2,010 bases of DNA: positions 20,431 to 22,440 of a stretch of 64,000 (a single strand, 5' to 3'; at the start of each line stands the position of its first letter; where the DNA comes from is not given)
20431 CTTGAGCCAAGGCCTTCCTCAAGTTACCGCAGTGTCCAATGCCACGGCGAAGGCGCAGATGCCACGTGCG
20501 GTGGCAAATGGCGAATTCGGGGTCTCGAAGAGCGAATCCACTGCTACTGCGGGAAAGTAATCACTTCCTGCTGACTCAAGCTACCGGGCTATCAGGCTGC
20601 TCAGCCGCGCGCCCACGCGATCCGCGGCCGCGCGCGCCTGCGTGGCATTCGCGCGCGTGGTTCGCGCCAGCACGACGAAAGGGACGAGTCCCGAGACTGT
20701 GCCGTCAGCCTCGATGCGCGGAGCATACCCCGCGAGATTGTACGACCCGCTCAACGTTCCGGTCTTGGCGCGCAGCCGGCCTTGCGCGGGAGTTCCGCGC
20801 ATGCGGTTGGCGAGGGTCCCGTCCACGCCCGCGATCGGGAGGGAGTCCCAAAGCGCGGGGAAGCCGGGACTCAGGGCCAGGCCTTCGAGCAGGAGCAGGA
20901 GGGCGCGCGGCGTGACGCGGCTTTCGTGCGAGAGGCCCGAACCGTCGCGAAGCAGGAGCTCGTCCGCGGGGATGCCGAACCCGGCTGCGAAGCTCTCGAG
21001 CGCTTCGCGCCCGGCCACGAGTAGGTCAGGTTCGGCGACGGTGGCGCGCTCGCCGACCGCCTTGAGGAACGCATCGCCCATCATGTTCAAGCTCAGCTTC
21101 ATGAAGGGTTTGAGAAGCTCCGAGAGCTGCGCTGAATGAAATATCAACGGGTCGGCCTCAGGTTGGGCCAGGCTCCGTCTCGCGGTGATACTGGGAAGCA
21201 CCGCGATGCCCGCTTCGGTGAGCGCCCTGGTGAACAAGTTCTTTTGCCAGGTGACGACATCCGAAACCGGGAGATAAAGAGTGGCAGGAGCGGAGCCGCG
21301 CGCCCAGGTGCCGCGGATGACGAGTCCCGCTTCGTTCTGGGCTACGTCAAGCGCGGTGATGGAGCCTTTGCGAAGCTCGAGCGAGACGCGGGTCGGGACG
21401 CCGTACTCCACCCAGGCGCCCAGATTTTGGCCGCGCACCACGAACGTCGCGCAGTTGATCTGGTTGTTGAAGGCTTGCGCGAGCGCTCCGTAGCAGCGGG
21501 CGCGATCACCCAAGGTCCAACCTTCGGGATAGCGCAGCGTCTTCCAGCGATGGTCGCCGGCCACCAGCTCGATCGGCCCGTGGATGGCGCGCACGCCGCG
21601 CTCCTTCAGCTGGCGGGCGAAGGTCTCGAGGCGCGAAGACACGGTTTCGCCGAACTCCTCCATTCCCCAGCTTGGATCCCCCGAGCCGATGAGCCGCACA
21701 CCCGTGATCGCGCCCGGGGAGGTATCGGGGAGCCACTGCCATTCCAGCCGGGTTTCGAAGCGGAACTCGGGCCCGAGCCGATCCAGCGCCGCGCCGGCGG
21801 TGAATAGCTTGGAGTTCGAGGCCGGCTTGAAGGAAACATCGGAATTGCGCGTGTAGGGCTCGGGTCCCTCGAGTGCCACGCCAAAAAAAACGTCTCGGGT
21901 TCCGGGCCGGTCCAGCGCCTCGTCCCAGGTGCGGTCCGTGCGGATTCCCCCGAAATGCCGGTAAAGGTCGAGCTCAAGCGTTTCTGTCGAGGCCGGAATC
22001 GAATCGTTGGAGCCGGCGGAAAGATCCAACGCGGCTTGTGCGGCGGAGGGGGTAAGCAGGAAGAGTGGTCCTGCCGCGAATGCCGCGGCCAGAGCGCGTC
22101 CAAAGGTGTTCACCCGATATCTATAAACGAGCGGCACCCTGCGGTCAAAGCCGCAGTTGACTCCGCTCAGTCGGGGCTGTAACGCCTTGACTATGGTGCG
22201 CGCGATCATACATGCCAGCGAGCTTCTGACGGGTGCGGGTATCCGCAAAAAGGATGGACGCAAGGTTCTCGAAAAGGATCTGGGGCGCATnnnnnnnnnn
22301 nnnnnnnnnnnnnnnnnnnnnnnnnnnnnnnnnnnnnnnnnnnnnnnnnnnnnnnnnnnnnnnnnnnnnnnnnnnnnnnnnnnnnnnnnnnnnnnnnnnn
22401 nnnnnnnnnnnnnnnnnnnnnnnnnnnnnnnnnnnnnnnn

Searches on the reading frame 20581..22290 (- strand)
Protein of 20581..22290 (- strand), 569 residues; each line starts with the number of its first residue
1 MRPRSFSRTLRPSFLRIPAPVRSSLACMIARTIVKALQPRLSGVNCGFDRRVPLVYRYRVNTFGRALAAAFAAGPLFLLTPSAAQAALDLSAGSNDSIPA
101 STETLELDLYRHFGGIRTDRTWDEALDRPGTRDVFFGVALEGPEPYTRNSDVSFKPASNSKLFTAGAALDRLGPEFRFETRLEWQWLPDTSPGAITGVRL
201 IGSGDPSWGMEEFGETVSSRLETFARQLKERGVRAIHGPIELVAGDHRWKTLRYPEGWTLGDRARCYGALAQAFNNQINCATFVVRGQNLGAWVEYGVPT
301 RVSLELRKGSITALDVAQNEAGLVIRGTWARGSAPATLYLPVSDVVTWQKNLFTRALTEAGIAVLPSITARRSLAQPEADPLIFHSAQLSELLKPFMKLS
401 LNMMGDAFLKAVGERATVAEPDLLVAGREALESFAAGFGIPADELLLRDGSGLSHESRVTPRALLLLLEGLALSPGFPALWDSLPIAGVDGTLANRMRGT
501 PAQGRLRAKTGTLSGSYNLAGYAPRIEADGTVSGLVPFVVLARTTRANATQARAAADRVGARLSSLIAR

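Call 71: search_protein_families(library=pfam, proteins=[window:20581-22290:-], max_evalue=0.0001)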
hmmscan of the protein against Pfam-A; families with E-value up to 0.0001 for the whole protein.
window:20581-22290:- (569 aa): 1 family
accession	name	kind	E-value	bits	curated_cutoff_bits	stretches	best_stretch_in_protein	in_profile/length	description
PF02113.21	Peptidase_S13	-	2.3e-67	228.1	22.8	1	143-557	30-438/444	D-Ala-D-Ala carboxypeptidase 3 (S13) family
